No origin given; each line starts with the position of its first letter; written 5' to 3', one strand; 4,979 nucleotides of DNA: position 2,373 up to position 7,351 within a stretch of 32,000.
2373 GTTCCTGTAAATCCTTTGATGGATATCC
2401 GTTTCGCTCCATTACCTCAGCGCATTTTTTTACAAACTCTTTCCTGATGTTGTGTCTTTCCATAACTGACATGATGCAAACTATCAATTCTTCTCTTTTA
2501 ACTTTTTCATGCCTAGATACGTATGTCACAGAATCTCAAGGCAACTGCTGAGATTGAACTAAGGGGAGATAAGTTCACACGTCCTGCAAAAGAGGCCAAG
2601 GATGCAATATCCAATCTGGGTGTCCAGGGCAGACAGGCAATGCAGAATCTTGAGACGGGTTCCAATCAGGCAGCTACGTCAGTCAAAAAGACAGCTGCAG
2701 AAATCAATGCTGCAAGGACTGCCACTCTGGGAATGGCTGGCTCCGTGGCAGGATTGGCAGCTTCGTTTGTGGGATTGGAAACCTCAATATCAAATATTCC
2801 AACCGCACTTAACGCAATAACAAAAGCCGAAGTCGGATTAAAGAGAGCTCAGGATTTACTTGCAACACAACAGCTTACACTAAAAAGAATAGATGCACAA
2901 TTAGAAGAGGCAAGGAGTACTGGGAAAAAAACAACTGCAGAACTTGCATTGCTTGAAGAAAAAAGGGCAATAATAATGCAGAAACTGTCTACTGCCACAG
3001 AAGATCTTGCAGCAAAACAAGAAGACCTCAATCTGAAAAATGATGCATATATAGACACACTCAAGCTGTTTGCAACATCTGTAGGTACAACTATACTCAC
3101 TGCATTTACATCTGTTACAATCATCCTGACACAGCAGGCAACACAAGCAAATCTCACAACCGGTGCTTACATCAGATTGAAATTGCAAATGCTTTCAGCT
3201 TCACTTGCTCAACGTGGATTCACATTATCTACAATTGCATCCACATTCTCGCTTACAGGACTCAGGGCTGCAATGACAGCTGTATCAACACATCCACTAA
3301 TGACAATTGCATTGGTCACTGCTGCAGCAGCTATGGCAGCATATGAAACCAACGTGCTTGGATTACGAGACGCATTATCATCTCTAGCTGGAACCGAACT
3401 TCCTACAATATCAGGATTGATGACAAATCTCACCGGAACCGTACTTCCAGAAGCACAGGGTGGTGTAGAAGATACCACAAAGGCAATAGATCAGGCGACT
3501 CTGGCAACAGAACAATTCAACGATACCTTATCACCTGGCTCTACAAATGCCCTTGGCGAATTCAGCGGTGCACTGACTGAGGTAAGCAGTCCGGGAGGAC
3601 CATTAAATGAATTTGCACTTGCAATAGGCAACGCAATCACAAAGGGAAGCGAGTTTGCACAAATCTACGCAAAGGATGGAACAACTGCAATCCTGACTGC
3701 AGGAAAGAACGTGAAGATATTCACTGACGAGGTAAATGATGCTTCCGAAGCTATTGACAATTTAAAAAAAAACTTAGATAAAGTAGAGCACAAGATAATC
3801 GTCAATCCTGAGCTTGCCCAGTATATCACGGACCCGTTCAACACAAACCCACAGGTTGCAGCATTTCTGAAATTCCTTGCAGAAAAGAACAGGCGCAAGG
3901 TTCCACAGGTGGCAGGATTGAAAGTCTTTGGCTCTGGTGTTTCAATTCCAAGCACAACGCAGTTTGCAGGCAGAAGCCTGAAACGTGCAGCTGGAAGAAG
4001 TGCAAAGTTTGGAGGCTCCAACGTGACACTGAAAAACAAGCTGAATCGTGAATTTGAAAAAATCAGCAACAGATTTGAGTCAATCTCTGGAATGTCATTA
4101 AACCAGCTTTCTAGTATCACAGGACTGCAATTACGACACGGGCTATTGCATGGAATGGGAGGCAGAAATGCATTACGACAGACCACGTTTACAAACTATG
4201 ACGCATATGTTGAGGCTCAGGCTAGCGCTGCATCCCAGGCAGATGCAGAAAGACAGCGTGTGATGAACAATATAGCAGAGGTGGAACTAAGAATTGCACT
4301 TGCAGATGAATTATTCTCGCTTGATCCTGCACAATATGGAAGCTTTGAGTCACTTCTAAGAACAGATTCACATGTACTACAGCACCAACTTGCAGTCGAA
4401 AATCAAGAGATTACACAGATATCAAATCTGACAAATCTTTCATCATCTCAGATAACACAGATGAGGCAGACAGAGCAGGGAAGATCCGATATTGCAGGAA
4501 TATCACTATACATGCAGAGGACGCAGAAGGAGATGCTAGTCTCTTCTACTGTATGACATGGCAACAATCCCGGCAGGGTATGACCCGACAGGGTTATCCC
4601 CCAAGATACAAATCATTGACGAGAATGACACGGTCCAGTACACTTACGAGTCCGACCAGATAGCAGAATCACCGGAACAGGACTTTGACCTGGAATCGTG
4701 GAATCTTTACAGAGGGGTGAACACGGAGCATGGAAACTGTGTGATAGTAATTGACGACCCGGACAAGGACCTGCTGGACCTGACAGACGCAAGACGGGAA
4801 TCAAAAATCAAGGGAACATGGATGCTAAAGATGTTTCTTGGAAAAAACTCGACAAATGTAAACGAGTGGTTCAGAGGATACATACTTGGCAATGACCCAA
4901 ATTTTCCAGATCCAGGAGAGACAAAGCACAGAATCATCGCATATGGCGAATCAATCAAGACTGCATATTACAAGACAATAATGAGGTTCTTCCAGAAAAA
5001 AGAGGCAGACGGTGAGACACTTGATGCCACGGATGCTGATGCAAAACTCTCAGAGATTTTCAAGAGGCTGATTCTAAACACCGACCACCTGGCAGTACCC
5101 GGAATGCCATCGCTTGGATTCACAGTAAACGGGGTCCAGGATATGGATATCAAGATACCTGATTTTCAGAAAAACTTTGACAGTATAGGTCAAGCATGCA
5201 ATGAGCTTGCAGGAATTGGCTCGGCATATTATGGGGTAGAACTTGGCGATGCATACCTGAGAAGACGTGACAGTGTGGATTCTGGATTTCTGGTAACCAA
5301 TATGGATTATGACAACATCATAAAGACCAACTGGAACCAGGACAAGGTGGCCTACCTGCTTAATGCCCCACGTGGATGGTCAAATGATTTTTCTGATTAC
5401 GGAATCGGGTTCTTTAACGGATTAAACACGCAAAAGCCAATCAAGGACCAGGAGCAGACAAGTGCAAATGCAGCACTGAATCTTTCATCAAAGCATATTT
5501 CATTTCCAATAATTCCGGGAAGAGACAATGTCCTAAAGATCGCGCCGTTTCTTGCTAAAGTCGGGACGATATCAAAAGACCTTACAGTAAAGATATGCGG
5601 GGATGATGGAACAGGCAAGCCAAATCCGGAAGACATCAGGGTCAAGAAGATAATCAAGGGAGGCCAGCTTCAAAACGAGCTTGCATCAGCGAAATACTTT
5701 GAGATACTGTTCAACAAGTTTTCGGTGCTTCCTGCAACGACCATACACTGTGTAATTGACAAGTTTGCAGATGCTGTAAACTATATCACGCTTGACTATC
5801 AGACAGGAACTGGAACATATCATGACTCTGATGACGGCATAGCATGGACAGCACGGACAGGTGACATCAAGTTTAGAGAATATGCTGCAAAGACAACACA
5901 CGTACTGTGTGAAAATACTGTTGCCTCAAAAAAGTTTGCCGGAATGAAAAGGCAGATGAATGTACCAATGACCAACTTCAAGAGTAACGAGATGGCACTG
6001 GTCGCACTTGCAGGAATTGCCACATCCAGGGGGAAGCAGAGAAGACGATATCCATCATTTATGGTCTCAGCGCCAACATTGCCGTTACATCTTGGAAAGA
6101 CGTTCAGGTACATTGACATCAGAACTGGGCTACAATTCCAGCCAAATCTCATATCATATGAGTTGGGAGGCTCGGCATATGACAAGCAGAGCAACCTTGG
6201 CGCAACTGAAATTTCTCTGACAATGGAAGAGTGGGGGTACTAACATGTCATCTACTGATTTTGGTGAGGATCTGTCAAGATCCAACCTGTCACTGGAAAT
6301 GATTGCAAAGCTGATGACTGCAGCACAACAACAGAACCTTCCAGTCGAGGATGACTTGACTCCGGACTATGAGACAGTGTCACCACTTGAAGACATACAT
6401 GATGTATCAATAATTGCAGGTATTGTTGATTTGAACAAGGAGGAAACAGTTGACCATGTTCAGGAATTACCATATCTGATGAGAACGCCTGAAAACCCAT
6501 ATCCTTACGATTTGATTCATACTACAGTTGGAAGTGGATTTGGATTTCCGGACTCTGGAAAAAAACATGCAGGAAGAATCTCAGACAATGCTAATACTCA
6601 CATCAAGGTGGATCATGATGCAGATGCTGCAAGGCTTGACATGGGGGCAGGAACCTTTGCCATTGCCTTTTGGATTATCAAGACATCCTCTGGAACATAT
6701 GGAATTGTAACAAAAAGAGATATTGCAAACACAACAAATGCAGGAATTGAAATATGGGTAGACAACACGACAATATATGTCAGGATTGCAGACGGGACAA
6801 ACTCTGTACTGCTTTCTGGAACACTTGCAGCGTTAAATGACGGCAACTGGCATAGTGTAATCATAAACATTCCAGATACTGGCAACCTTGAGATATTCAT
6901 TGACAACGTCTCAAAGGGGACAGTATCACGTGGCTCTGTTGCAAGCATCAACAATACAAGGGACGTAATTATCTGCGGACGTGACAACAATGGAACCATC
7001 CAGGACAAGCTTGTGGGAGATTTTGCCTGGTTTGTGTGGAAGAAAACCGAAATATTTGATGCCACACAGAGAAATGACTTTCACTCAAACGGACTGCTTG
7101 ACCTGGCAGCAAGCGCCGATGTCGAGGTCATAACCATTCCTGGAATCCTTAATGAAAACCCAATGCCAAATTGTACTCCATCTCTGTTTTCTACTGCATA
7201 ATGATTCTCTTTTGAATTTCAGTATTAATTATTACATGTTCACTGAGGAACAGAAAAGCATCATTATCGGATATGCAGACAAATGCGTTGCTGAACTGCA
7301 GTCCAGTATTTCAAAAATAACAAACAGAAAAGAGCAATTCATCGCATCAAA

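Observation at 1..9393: Head-tail virus tail module integrated beside core genes of a Nitrosopumilales-like archaeon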

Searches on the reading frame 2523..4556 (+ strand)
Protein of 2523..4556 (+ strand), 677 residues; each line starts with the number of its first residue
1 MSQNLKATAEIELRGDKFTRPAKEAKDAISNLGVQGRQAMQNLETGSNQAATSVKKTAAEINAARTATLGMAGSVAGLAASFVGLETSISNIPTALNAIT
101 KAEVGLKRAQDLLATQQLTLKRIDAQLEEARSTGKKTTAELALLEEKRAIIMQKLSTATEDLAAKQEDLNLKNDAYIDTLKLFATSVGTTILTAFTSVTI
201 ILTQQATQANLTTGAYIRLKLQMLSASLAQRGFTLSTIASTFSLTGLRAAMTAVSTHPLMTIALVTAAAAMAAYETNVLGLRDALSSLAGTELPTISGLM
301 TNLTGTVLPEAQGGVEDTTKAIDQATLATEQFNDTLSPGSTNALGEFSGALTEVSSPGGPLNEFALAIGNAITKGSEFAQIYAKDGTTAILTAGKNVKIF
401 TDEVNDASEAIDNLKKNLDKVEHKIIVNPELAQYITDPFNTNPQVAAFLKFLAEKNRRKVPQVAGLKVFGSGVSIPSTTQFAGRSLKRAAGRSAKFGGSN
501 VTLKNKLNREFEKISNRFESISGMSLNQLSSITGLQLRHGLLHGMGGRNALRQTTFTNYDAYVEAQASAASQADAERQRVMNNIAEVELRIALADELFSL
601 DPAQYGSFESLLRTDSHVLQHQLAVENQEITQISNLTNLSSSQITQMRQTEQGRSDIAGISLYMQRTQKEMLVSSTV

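Call 4: search_protein_families(library=pfam, proteins=[window:2523-4556:+], max_evalue=0.1)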
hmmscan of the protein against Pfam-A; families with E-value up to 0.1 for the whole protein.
window:2523-4556:+ (677 aa): 1 family
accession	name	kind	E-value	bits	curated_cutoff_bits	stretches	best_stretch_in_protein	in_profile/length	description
PF06435.16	DUF1079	-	0.044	14.2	27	0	407-416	15-24/31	Repeat of unknown function (DUF1079)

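Call 5: search_protein_families(library=phrogs, proteins=[window:2523-4556:+], max_evalue=0.1)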
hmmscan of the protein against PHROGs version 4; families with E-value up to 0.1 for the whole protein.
window:2523-4556:+ (677 aa): 2 families
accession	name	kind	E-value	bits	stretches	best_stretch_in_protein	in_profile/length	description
phrog_167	-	tail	3.6e-05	22.7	1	16-491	221-655/1555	tail length tape measure protein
phrog_6454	-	unknown function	0.034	15.1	0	1-76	1-77/114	-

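Call 13: search_dna_similar(query=window:2523-4556:+, collection=phages, mode=protein, max_evalue=0.001)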
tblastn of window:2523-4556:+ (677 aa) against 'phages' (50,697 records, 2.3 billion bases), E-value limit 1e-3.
No match.

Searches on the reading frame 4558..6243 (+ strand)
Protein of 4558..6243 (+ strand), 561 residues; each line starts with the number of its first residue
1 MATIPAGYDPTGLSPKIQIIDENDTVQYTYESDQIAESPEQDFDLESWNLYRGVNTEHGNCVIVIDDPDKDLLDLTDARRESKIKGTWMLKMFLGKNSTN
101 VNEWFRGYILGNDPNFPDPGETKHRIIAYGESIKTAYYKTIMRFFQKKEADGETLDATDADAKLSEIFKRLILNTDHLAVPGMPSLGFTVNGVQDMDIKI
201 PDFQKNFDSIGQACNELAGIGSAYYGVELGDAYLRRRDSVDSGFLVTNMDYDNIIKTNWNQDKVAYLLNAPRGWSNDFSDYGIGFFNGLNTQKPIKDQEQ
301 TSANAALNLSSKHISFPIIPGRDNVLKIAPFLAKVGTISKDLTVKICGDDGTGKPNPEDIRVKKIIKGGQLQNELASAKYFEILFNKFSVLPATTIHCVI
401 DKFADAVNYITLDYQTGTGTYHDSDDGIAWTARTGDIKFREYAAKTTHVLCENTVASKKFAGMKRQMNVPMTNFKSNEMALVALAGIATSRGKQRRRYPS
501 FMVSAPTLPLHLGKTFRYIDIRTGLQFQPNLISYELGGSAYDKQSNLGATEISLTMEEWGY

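Call 4: search_protein_families(library=pfam, proteins=[window:4558-6243:+], max_evalue=0.1)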
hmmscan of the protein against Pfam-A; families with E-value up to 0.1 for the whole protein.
window:4558-6243:+ (561 aa): 0 families

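Call 5: search_protein_families(library=phrogs, proteins=[window:4558-6243:+], max_evalue=0.1)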
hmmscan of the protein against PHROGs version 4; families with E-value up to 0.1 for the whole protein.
window:4558-6243:+ (561 aa): 0 families

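Call 50: search_dna_similar(query=window:4558-6243:+, collection=phages, mode=protein, max_evalue=0.01)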
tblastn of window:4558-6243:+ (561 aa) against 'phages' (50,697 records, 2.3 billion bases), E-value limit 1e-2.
Records with a match: 1; places in all: 1; records where one place covers at least 80% of the query: 0.
Best place of each record, by identity: <60% 1.
By first word of the organism name: Nitrososphaera 1.
By host as written in the record: Candidatus Nitrososphaera sp. EN76 1.
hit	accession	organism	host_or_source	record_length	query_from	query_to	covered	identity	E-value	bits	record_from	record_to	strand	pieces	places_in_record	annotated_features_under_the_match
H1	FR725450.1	Nitrososphaera phage Pro-Nvie1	Candidatus Nitrososphaera sp. EN76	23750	148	532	69%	20.2%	6e-10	68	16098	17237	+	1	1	nvie-Pro1-23: putative viral baseplate protein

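Call 67: search_protein_representatives(protein=window:4558-6243:+)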
Query: 561 residues. Proteins with E-value up to 0.001 (for the whole library): 150; up to 1e-10: 112; up to 1e-30: 74. The best 150 are listed.
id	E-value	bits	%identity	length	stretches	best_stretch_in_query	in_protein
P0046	0.0e+00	1298.3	100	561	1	1-561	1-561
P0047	7.5e-141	486.8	43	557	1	5-561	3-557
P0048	5.2e-135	467.5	45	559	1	7-561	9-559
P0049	7.0e-130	450.6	42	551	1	1-561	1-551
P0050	3.6e-126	438.3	42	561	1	1-558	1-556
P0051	1.8e-116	406.3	39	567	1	1-558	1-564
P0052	6.8e-113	394.5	39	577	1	6-558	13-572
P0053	5.5e-103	361.8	38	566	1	12-558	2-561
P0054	1.2e-101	357.3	39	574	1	1-558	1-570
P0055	3.1e-98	346.1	35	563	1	4-559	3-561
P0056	6.1e-94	331.9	38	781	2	15-559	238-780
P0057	1.3e-93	330.8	35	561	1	3-561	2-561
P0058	1.2e-92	327.7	44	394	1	6-390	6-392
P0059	1.7e-90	320.5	36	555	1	3-559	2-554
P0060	3.1e-88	313.1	35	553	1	1-559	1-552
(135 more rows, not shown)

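Call 70: search_solved_structures(query=A2, max_evalue=1)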
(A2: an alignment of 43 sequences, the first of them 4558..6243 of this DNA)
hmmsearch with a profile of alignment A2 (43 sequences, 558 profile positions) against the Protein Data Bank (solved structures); distinct sequences matched with E-value up to 1: 0.

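Call 71: search_protein_families(library=phrogs, alignment_id=A2, max_evalue=0.01)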
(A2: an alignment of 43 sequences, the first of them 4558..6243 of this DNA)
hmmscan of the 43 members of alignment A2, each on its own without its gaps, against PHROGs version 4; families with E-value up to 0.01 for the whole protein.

A. member 1, window:4558-6243:+ (561 aa): 0 families

B. families by the number of members that match (of 43 scanned): 2 families
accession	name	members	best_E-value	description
phrog_177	-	1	0.00073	baseplate hub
phrog_9312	-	1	0.0088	-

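Call 76: predict_structure(alignment_id=A2)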
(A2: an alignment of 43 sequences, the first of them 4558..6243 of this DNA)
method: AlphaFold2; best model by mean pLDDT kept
length: 561 residues; sequences in the alignment: 43
mean_pLDDT: 92.4   pTM: 0.86
mean pLDDT of the five models: 92.4, 91.8, 91.4, 91.2, 91.1
residues with pLDDT >= 90: 448; 70-90: 104; 50-70: 8; < 50: 1
segments of 3 or more residues with pLDDT < 50: none
pLDDT, mean of each block of 10 residues (from residue 1): 67 96 97 95 97 95 96 93 95 94 97 91 96 95 91 90 96 92 92 95 93 94 94 95 90 80 88 83 91 92 96 97 95 95 96 94 91 90 90 96 95 96 96 97 92 91 87 84 90 90 94 94 89 96 90 93 80
secondary structure, 60 per line:
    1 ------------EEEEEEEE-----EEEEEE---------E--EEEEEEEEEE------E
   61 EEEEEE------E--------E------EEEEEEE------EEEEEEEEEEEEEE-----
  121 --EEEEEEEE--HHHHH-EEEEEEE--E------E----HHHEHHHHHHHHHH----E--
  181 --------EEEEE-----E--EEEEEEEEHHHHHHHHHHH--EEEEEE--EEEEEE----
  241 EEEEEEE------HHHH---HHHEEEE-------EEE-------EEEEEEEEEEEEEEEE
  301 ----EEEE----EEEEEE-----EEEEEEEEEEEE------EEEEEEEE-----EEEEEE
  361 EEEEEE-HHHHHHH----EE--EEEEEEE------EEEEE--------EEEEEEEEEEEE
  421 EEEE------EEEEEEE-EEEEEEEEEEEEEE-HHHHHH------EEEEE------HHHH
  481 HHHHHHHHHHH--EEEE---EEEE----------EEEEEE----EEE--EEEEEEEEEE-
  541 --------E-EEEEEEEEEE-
elements in order: E13-20 E26-31 E44-53 E60-66 E89-95 E102-115 E123-130 H133-137 E139-145 H164-173 E189-193 E202-209 H210-220 E223-228 E231-236 E241-247 H254-257 E264-267 E275-277 E285-300 E305-308 E313-318 E324-335 E342-349 E355-366 H368-374 E383-389 E396-400 E409-424 E431-437 E439-452 H454-459 E466-470 H477-491 E494-497 E501-504 E515-520 E525-527 E530-539 E551-560

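Call 78: fold_search(model_id=the predicted structure, library=pdb)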
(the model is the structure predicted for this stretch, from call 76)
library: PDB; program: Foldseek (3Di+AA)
matches with E <= 10: 1381; with E <= 0.001: 78
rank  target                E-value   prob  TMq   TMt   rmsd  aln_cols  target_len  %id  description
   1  7b5h_AJ               8.3e-13  1.00  0.40  0.39  15.7       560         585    8  Cryo-EM structure of the contractile injection system base plate from Anabaena PCC7120 (released 2022-02-23)
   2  7aef_q                1.2e-12  1.00  0.41  0.40  12.4       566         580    8  Cryo-EM structure of an extracellular contractile injection system in marine bacterium Algoriphagus machipongonensis,  (released 2022-02-23)
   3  9gtr_q                2.7e-12  1.00  0.45  0.40  12.8       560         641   11  Cryo-EM structure of a contractile injection system in Streptomyces coelicolor, the baseplate complex in extended stat (released 2025-06-18)
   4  3cdd_D                2.0e-11  1.00  0.40  0.63  11.5       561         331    9  Crystal structure of prophage MuSo2, 43 kDa tail protein from Shewanella oneidensis (released 2008-03-11)
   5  3d37_A                2.2e-11  1.00  0.40  0.64  10.9       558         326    8  The crystal structure of the tail protein from Neisseria meningitidis MC58 (released 2008-07-08)
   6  3cdd_C                3.6e-11  1.00  0.40  0.64   8.6       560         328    9  Crystal structure of prophage MuSo2, 43 kDa tail protein from Shewanella oneidensis (released 2008-03-11)
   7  9qgm_8A               8.1e-11  1.00  0.40  0.42  18.0       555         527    8  Cryo-EM structure of the PlPVC1 central spike, 3-fold symmetrized (C3), in extended state (released 2025-10-29)
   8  3cdd_A                1.5e-10  1.00  0.37  0.59  12.1       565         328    9  Crystal structure of prophage MuSo2, 43 kDa tail protein from Shewanella oneidensis (released 2008-03-11)
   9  8v3w_H                2.2e-10  1.00  0.40  0.38  10.5       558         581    8  CryoEM Structure of Diffocin - precontracted - Baseplate - focused refinement on triplex region (released 2024-08-28)
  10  7zqp_b                2.8e-10  1.00  0.34  0.28  23.5       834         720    9  Tail tip of siphophage T5 : open cone after interaction with bacterial receptor FhuA (released 2023-02-08)
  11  6j0m_A                3.6e-10  1.00  0.43  0.45  16.0       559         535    9  Cryo-EM Structure of an Extracellular Contractile Injection System, PVC baseplate in extended state (reconstructed wit (released 2019-04-10)
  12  9h4p_BD               4.1e-10  1.00  0.40  0.25  13.3       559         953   10  Tail of full Haloferax tailed virus 1 (released 2025-08-27)
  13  7q5p_A                4.3e-10  1.00  0.41  0.37   7.5       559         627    8  Structure of VgrG1 from Pseudomonas protegens. (released 2021-12-15)
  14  6v8i_AE               5.9e-10  1.00  0.41  0.55   8.5       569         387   10  Composite atomic model of the Staphylococcus aureus phage 80alpha baseplate (released 2020-03-04)
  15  3cdd_E                6.3e-10  1.00  0.39  0.63  11.1       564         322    9  Crystal structure of prophage MuSo2, 43 kDa tail protein from Shewanella oneidensis (released 2008-03-11)
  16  3cdd_F                7.8e-10  1.00  0.38  0.60  10.7       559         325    8  Crystal structure of prophage MuSo2, 43 kDa tail protein from Shewanella oneidensis (released 2008-03-11)
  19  3cdd_B                1.5e-09  1.00  0.38  0.61  12.1       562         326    9  Crystal structure of prophage MuSo2, 43 kDa tail protein from Shewanella oneidensis (released 2008-03-11)
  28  1wru                  1.0e-08  1.00  0.40  0.64   7.2       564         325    8  Structure of central hub elucidated by X-ray analysis of gene product 44; baseplate component of bacteriophage Mu (released 2005-09-20)
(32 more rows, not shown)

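Call 82: list_cluster_members(proteins=[P0001, P0020, window:4558-6243:+, window:9530-10660:+])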
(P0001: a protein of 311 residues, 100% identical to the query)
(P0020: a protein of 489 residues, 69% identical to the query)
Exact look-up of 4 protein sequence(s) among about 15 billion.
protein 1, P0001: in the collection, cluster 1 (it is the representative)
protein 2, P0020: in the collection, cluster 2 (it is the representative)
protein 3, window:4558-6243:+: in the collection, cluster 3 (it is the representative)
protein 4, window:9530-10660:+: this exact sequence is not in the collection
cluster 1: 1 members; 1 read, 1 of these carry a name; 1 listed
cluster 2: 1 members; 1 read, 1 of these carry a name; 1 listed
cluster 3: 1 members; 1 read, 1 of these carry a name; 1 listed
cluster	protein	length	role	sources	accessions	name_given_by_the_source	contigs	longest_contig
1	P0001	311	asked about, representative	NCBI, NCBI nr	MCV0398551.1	MAG: hypothetical protein K5785_00995 [Nitrosarchaeum sp.] | hypothetical protein [Nitrosarchaeum sp.]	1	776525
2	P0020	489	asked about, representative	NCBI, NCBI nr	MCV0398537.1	MAG: hypothetical protein K5785_00925 [Nitrosarchaeum sp.] | hypothetical protein [Nitrosarchaeum sp.]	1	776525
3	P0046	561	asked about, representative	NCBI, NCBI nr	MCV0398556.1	MAG: hypothetical protein K5785_01020 [Nitrosarchaeum sp.] | hypothetical protein [Nitrosarchaeum sp.]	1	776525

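Call 89: find_related_loci(query=A3, collection=viral_contigs, flank=10000)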
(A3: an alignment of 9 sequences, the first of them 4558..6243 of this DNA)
Query A3 (561 aa) in viral_contigs; peptide patterns used: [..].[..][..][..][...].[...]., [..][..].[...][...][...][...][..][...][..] (x = any residue, [..] = any of these).
25 stretches matched a pattern; 1 encode a relative of the query (tblastn E <= 1e-3); 1 distinct loci.
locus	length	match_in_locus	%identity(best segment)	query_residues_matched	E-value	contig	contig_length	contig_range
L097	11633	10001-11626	29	3-532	5e-53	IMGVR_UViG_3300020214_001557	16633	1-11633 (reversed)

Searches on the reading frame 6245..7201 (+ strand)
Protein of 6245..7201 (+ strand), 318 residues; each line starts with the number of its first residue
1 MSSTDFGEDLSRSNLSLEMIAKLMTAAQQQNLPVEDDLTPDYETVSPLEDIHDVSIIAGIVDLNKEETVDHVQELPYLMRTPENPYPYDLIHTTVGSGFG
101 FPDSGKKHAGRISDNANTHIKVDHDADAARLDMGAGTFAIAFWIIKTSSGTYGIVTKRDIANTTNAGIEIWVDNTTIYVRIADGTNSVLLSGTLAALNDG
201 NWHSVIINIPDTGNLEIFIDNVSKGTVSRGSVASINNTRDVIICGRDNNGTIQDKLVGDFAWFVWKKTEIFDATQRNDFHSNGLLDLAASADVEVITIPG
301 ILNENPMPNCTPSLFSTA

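Call 4: search_protein_families(library=pfam, proteins=[window:6245-7201:+], max_evalue=0.1)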
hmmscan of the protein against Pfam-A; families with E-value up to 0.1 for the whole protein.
window:6245-7201:+ (318 aa): 4 families
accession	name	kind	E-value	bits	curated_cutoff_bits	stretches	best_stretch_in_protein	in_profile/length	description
PF13385.13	Laminin_G_3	-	8e-08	33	27.6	1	131-259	12-134/151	Concanavalin A-like lectin/glucanases superfamily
PF02210.31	Laminin_G_2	-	1.2e-06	29.4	22.9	1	164-246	17-99/126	Laminin G domain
PF07953.20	Toxin_R_bind_N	-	0.00018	21.8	23.8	1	115-243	35-167/191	Clostridium neurotoxin, N-terminal receptor binding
PF14099.13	Polysacc_lyase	-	0.015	15.6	29.9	1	142-223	89-170/210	Polysaccharide lyase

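Call 5: search_protein_families(library=phrogs, proteins=[window:6245-7201:+], max_evalue=0.1)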
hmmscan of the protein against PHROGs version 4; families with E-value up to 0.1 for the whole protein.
window:6245-7201:+ (318 aa): 1 family
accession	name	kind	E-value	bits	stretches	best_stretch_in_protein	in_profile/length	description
phrog_24534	-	tail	3.7e-07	30.3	1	106-231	28-151/341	tail fiber protein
